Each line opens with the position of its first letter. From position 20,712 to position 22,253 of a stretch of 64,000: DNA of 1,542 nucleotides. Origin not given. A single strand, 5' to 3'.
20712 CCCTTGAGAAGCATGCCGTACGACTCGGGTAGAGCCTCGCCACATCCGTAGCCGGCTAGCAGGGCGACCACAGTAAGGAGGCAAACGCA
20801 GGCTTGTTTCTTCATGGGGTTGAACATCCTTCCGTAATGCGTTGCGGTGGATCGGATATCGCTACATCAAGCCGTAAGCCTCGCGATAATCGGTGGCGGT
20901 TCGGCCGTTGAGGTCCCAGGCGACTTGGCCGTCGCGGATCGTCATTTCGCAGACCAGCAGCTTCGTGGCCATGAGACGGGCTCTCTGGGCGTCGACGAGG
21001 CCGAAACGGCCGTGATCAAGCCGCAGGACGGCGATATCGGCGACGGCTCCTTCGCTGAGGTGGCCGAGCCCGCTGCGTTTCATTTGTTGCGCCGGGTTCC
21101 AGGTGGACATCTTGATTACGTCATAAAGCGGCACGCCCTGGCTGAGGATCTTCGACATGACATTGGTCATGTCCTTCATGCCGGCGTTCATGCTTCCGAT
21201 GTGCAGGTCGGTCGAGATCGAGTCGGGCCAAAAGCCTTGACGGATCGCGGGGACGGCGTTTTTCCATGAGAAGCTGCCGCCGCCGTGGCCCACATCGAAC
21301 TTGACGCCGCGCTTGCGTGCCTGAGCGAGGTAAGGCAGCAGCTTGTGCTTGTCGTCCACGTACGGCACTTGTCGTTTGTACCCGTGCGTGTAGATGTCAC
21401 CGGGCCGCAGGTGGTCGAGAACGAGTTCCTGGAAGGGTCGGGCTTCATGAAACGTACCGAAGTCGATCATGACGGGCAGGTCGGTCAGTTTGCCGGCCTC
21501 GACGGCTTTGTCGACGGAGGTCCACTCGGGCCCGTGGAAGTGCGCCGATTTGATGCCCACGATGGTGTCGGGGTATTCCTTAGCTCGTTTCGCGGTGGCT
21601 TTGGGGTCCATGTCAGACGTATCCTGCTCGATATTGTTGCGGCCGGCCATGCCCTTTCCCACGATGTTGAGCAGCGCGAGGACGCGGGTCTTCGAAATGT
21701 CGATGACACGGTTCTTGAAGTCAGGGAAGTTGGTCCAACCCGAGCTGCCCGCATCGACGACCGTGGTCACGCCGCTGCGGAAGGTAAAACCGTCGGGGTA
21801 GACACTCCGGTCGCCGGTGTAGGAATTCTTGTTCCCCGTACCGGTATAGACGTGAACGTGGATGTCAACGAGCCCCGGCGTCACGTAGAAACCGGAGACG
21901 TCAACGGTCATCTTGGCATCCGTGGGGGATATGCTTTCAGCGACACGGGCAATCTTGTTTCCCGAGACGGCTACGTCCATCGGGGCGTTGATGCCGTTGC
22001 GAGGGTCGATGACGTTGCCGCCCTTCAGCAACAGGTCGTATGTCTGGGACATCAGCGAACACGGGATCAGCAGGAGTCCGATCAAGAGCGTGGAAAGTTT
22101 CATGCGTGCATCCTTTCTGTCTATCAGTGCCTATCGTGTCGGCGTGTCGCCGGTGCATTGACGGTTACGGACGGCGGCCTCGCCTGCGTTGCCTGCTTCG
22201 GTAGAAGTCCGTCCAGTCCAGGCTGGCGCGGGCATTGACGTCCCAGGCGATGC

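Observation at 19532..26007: Five tandem co-directional paralogs of an exported binuclear-metal amidohydrolase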

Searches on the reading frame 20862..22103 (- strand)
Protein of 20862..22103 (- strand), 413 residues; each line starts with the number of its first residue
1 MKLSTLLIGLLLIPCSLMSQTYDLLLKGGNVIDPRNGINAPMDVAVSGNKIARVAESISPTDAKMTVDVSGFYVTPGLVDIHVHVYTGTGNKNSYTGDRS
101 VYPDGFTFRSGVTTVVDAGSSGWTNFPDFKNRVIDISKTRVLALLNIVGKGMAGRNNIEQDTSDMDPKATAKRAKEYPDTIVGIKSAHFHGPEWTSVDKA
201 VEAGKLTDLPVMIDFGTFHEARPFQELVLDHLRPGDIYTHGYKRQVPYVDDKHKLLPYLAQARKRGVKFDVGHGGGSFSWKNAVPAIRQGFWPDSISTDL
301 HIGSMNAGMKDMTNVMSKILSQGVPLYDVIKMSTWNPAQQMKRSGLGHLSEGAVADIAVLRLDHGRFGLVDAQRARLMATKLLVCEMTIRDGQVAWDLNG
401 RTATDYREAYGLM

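Call 3: search_protein_families(library=pfam, proteins=[window:20862-22103:-])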
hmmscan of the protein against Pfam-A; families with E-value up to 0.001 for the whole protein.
window:20862-22103:- (413 aa): 2 families
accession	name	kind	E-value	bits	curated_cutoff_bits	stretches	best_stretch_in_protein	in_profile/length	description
PF07969.17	Amidohydro_3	-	4.8e-17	63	29.7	1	279-394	356-470/472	Amidohydrolase family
PF01979.26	Amidohydro_1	-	2.3e-14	53.8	25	1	283-362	235-320/345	Amidohydrolase family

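Call 4: search_protein_families(library=ncbifam, proteins=[window:20862-22103:-])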
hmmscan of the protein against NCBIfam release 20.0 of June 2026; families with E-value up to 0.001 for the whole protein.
window:20862-22103:- (413 aa): 51 families (the best 25 are shown)
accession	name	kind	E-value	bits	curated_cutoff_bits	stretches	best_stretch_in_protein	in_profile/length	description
NF006689.0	PRK09237.1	equivalog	1.3e-128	428.9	371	1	21-399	2-374/383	amidohydrolase/deacetylase family metallohydrolase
NF009060.0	PRK12394.1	equivalog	6.4e-71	239.1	442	1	22-396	3-374/381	metallo-dependent hydrolase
TIGR03583.1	EF_0837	hypoth_equivalog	9.8e-64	215.7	432.15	1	37-394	11-363/365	amidohydrolase/deacetylase family metallohydrolase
NF006839.0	PRK09357.1-4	equivalog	2.7e-16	59.2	576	1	24-107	2-86/422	dihydroorotase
NF004839.0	PRK06189.1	equivalog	3.5e-16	58.9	631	1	21-85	2-63/451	allantoinase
NF006560.0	PRK09061.1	subfamily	1.6e-15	56.4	340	1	16-87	20-89/517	amidohydrolase family protein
TIGR03121.1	one_C_dehyd_A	equivalog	2.1e-13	49.4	392.75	1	24-86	2-63/556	formylmethanofuran dehydrogenase subunit A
TIGR03178.1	allantoinase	equivalog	7.3e-13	48.1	357.85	1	23-86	1-61/441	allantoinase AllB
NF006845.0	PRK09357.2-6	equivalog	8.6e-13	47.7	728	1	24-155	3-134/428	dihydroorotase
TIGR01975.1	isoAsp_dipep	equivalog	1.2e-12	47.7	331.25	1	25-117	3-96/389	beta-aspartyl-peptidase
NF002668.0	PRK02382.1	equivalog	8.8e-12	44.4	452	1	31-118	13-86/436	dihydroorotase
NF005791.0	PRK07627.1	equivalog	2e-11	43.5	442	1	24-85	3-64/425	dihydroorotase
NF006844.0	PRK09357.2-5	equivalog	6.6e-11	41.8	701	1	24-107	4-88/422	dihydroorotase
TIGR02033.1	D-hydantoinase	equivalog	1.5e-10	40.6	393.25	1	24-119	1-92/454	dihydropyrimidinase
NF006559.0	PRK09060.1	equivalog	1.8e-10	39.7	482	1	18-89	1-70/444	dihydroorotase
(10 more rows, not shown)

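Call 6: search_solved_structures(query=window:20862-22103:-, show_alignments=2)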
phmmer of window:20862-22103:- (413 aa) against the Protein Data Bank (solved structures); distinct sequences matched with E-value up to 0.001: 49.
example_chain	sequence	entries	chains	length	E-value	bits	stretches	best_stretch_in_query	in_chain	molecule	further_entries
2ogj_A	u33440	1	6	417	2.8e-44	154.7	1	40-363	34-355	Dihydroorotase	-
8je0_A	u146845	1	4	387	3.1e-44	154.6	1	22-395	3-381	Amidase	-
8wzy_A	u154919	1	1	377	2.6e-41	145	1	22-393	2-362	Dihydroorotase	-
2ics_A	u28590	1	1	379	4.8e-38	134.2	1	18-394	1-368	Adenine Deaminase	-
3nqb_A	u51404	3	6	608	2.6e-13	52.8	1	18-89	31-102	Adenine deaminase 2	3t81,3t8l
7cf6_B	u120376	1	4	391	1.5e-09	40.4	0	57-124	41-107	Isoaspartyl dipeptidase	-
7cdh_X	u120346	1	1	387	1.5e-09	40.4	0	57-124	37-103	Isoaspartyl dipeptidase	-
4yiw_A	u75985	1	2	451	2.7e-09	39.5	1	22-135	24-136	Dihydroorotase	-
3mpg_A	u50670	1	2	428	6.7e-09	38.2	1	25-135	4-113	Dihydroorotase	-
6gde_A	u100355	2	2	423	1.4e-08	37.2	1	24-107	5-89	Dihydroorotase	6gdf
4bjh_A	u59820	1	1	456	1.4e-08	37.1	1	23-107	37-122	DIHYDROOROTASE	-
3d6n_A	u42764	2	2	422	1.4e-08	37.1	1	24-107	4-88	Dihydroorotase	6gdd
1xrf_A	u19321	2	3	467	1.5e-08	37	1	23-107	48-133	Dihydroorotase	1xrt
3e74_A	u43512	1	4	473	2.5e-08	36.4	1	21-107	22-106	Allantoinase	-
3gri_A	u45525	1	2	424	3.1e-08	36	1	25-227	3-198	Dihydroorotase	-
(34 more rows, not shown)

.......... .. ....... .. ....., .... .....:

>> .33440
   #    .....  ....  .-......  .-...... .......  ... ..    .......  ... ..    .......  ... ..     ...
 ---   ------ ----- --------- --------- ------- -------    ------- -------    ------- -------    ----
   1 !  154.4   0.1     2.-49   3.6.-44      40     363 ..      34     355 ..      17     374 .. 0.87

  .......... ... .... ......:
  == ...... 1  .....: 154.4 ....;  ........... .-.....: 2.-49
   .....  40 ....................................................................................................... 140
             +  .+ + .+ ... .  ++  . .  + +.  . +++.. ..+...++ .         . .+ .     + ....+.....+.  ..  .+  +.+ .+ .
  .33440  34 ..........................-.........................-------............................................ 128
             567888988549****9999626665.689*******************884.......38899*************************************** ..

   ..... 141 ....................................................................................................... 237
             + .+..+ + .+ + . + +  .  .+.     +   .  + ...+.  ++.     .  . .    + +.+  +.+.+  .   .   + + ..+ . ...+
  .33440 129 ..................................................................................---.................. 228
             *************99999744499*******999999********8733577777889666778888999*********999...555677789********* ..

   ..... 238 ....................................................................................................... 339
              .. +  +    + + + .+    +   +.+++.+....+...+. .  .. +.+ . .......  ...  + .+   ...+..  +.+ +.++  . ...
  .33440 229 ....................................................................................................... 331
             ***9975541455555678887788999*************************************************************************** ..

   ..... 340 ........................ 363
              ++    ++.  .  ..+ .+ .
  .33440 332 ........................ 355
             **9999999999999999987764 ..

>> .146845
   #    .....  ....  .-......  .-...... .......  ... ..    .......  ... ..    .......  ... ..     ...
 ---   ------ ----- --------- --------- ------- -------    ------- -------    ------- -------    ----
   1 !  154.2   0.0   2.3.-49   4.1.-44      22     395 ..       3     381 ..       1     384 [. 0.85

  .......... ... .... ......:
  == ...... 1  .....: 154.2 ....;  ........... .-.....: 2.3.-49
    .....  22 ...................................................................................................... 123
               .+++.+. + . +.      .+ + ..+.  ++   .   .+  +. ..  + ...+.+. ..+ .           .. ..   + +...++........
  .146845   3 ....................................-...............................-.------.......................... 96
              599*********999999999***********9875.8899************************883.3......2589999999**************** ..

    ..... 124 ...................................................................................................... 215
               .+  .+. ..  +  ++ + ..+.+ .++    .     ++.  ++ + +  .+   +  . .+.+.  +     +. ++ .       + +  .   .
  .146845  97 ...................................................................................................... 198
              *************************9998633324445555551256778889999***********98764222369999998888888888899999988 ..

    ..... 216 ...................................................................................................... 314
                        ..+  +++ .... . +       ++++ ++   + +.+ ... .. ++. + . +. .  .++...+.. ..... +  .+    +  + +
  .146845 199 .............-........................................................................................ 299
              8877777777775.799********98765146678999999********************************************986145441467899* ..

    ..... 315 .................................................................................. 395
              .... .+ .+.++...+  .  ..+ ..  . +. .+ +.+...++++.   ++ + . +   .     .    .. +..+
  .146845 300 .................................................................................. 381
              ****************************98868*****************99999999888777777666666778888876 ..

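Call 7: find_homologous_proteins(query=window:20862-22103:-)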
Query window:20862-22103:- (413 aa): 8000 proteins with E <= 0.001 among 8000 candidates; the best 120 are listed.
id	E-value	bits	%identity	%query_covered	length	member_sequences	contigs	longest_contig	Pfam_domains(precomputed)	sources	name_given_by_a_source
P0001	3.2e-280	947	100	100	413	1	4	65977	PF07969.18,PF01979.27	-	-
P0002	1.7e-279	944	100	100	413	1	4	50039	PF07969.18,PF01979.27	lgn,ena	-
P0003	4.2e-278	940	99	100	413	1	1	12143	PF07969.18,PF01979.27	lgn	-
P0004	1.4e-276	935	99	100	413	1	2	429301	PF07969.18,PF01979.27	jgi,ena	jgi:dihydroorotase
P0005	1.8e-276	934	98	100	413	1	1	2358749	PF07969.18,PF01979.27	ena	-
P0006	3.9e-276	933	99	100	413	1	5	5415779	PF07969.18,PF01979.27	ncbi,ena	-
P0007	4.1e-276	933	99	100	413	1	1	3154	PF07969.18,PF01979.27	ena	-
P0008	2.2e-275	931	98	100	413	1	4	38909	PF07969.18,PF01979.27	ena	-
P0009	2.2e-275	931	98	100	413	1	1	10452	PF07969.18,PF01979.27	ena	-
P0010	3.2e-275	930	98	100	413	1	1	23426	PF07969.18,PF01979.27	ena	-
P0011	3.2e-275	930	98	100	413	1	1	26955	PF07969.18,PF01979.27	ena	-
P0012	5.5e-275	929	98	100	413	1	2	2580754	PF07969.18,PF01979.27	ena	-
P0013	6.6e-275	929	98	100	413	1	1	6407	PF07969.18,PF01979.27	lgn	-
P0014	6.7e-275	929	98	100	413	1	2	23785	PF07969.18,PF01979.27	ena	-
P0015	7.0e-275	929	98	100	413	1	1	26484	PF07969.18,PF01979.27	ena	-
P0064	5.6e-221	752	81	100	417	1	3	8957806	PF07969.18,PF01979.27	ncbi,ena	-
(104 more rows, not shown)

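Call 9: find_encoding_contigs(protein=P0006, flank=10000, max_places=4)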
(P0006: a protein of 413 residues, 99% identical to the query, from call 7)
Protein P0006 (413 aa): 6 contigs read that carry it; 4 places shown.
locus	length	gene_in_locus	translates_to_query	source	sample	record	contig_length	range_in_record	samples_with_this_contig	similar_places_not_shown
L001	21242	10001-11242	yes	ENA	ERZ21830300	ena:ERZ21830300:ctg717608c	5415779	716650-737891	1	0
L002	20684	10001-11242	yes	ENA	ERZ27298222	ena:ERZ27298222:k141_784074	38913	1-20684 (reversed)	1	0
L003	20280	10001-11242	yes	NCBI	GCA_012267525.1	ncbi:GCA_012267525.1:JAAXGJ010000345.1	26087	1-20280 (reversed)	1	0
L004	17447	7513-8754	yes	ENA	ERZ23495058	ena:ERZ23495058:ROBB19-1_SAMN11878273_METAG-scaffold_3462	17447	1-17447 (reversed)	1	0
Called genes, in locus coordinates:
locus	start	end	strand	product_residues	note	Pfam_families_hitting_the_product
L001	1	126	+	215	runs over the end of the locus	PF00849:PseudoU_synth_2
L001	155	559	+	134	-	PF13380:CoA_binding_2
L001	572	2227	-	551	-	-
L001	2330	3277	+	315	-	PF01261:AP_endonuc_2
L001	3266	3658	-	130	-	PF05685:Uma2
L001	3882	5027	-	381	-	PF02690:Na_Pi_cotrans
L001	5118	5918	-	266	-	PF01171:ATP_bind_3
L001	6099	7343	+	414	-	PF07969:Amidohydro_3 (faint), PF01979:Amidohydro_1 (weak)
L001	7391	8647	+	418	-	PF07969:Amidohydro_3 (weak), PF01979:Amidohydro_1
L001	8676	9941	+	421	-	PF07969:Amidohydro_3, PF01979:Amidohydro_1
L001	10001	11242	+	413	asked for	PF07969:Amidohydro_3, PF01979:Amidohydro_1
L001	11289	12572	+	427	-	PF01979:Amidohydro_1, PF07969:Amidohydro_3 (weak)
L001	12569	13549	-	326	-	PF03150:CCP_MauG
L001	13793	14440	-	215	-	-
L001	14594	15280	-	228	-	PF07040:DUF1326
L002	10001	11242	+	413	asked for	PF07969:Amidohydro_3, PF01979:Amidohydro_1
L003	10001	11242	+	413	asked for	PF07969:Amidohydro_3, PF01979:Amidohydro_1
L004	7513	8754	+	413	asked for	PF07969:Amidohydro_3, PF01979:Amidohydro_1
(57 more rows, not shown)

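Call 10: find_encoding_contigs(protein=P0064, flank=10000, max_places=3)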
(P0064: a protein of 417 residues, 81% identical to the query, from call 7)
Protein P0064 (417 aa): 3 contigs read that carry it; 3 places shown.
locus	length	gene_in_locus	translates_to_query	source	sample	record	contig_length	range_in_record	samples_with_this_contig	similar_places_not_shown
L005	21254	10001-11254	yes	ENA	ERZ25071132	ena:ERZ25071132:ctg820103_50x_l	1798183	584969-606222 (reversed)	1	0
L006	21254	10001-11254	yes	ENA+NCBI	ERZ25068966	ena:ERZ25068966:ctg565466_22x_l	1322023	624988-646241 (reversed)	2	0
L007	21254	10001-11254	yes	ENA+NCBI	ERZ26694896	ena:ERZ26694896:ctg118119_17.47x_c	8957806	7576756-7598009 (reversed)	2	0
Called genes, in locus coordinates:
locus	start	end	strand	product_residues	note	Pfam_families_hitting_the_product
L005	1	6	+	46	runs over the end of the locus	-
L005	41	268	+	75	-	-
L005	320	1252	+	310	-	PF12760:Zn_ribbon_IS1595, PF12762:DDE_Tnp_IS1595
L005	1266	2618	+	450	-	PF00034:Cytochrom_C (faint), PF21419:RoxA-like_Cyt-c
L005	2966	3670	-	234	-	PF01895:PhoU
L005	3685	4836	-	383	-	PF02690:Na_Pi_cotrans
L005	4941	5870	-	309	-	PF01171:ATP_bind_3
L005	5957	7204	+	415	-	PF07969:Amidohydro_3 (weak), PF01979:Amidohydro_1, PF07969:Amidohydro_3 (weak)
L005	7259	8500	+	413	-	PF07969:Amidohydro_3 (weak), PF01979:Amidohydro_1, PF07969:Amidohydro_3 (weak)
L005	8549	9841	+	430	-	PF01979:Amidohydro_1, PF07969:Amidohydro_3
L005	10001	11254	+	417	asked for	PF01979:Amidohydro_1, PF07969:Amidohydro_3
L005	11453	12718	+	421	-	PF01979:Amidohydro_1, PF07969:Amidohydro_3 (weak)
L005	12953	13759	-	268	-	-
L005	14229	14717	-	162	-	PF00578:AhpC-TSA (weak), PF00085:Thioredoxin (faint), PF13098:Thioredoxin_2 (weak), PF13905:Thioredoxin_8 (weak)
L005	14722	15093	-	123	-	PF13620:CarboxypepD_reg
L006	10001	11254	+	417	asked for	PF01979:Amidohydro_1, PF07969:Amidohydro_3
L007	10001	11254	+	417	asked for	PF01979:Amidohydro_1, PF07969:Amidohydro_3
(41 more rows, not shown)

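Call 57: predict_structure(alignment_id=A2)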
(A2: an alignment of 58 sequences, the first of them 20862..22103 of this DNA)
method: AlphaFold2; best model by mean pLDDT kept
length: 413 residues; sequences in the alignment: 58
mean_pLDDT: 89.8   pTM: 0.90
mean pLDDT of the five models: 89.8, 84.9, 83.7, 82.8, 82.1
residues with pLDDT >= 90: 300; 70-90: 67; 50-70: 40; < 50: 6
segments of 3 or more residues with pLDDT < 50: 15-18
pLDDT, mean of each block of 10 residues (from residue 1): 55 50 97 98 98 97 96 98 74 58 78 93 90 89 94 84 96 98 94 95 98 88 95 95 89 94 97 72 94 92 73 94 97 98 96 98 96 92 97 95 94 89
secondary structure, 60 per line:
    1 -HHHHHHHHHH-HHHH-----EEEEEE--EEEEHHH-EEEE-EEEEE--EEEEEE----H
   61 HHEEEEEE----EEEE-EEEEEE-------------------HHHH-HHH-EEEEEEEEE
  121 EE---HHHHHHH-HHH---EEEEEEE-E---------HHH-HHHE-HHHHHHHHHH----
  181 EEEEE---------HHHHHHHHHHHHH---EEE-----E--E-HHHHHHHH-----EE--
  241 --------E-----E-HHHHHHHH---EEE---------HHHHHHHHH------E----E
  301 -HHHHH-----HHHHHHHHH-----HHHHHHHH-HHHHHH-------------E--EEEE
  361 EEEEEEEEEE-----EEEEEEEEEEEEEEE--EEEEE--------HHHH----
elements in order: H2-11 H13-16 E22-27 E30-33 E38-41 E43-47 E50-55 E63-68 E73-76 E78-83 H103-106 E112-122 H126-132 E140-146 H167-176 E181-185 H195-207 E211-213 H224-231 H257-264 E268-270 H280-288 H302-306 H312-320 H326-333 H335-340 E357-370 E376-390 E393-397 H406-409

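Call 59: fold_search(model_id=the predicted structure, library=pdb)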
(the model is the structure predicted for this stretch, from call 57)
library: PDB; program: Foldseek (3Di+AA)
matches with E <= 10: 1294; with E <= 0.001: 353
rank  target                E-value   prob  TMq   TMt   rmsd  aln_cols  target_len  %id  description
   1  8je0_C                4.6e-37  1.00  0.78  0.86   3.5       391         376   29  A novel amidohydrolase (released 2024-03-20)
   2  8wzy                  6.1e-36  1.00  0.82  0.90   2.6       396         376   32  A novel amidohydrolase (released 2024-11-13)
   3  8je0_A                1.3e-35  1.00  0.78  0.84   3.3       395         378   29  A novel amidohydrolase (released 2024-03-20)
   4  8je0_B                4.1e-35  1.00  0.77  0.85   3.4       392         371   29  A novel amidohydrolase (released 2024-03-20)
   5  8je0_D                5.2e-35  1.00  0.78  0.85   3.4       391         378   29  A novel amidohydrolase (released 2024-03-20)
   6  2ics                  5.3e-33  1.00  0.81  0.91   2.5       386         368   29  Crystal structure of an adenine deaminase (released 2006-10-17)
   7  2ogj_A                1.3e-31  1.00  0.77  0.83   3.2       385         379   29  Crystal structure of a dihydroorotase (released 2007-02-20)
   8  2ogj_B                2.1e-31  1.00  0.78  0.87   2.7       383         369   29  Crystal structure of a dihydroorotase (released 2007-02-20)
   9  2ogj_E                1.8e-30  1.00  0.76  0.84   3.3       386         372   30  Crystal structure of a dihydroorotase (released 2007-02-20)
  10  2ogj_D                3.1e-29  1.00  0.75  0.85   3.5       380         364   29  Crystal structure of a dihydroorotase (released 2007-02-20)
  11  2ogj_F                3.3e-29  1.00  0.73  0.83   3.7       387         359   28  Crystal structure of a dihydroorotase (released 2007-02-20)
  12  2ogj_C                8.4e-22  1.00  0.62  0.79   3.6       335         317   30  Crystal structure of a dihydroorotase (released 2007-02-20)
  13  3d6n_A                7.1e-20  1.00  0.64  0.63   5.5       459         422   16  Crystal Structure of Aquifex Dihydroorotase Activated by Aspartate Transcarbamoylase (released 2009-01-20)
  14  6gdd                  1.0e-19  1.00  0.58  0.63   6.8       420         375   18  DIHYDROOROTASE FROM AQUIFEX AEOLICUS UNDER 1200 BAR OF HYDROSTATIC PRESSURE (released 2019-01-30)
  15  6gde                  1.5e-19  1.00  0.58  0.65   6.9       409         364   18  DIHYDROOROTASE FROM AQUIFEX AEOLICUS STANDARD (P,T) (released 2019-01-30)
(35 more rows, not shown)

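Call 69: search_protein_representatives(protein=window:20862-22103:-)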
Query: 413 residues. Proteins with E-value up to 0.001 (for the whole library): 10314; up to 1e-10: 3609; up to 1e-30: 957. The best 150 are listed.
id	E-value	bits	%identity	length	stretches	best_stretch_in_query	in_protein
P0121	4.1e-139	480.3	58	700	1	20-406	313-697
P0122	2.2e-133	461.4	44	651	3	18-402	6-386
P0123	1.2e-129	449.1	55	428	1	18-402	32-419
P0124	1.3e-127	442.4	46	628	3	18-397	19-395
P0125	7.1e-124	430.1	51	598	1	12-401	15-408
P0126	1.1e-122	426.2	52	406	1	2-409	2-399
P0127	2.2e-122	425.2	53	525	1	18-406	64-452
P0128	6.4e-116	403.9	51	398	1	19-409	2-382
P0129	1.7e-114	399.3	49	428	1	19-402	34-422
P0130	2.7e-113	395.3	61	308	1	113-407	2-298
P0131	7.6e-111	387.2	51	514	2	9-396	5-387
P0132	4.9e-110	384.6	45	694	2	5-343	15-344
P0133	5.9e-110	384.3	49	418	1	4-402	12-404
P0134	7.8e-107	374.0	46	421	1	16-408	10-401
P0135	7.1e-105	367.6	51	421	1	20-408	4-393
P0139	1.9e-99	349.7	46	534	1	21-405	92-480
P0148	1.5e-92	327.0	46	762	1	21-402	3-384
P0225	1.8e-60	221.3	39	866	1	19-394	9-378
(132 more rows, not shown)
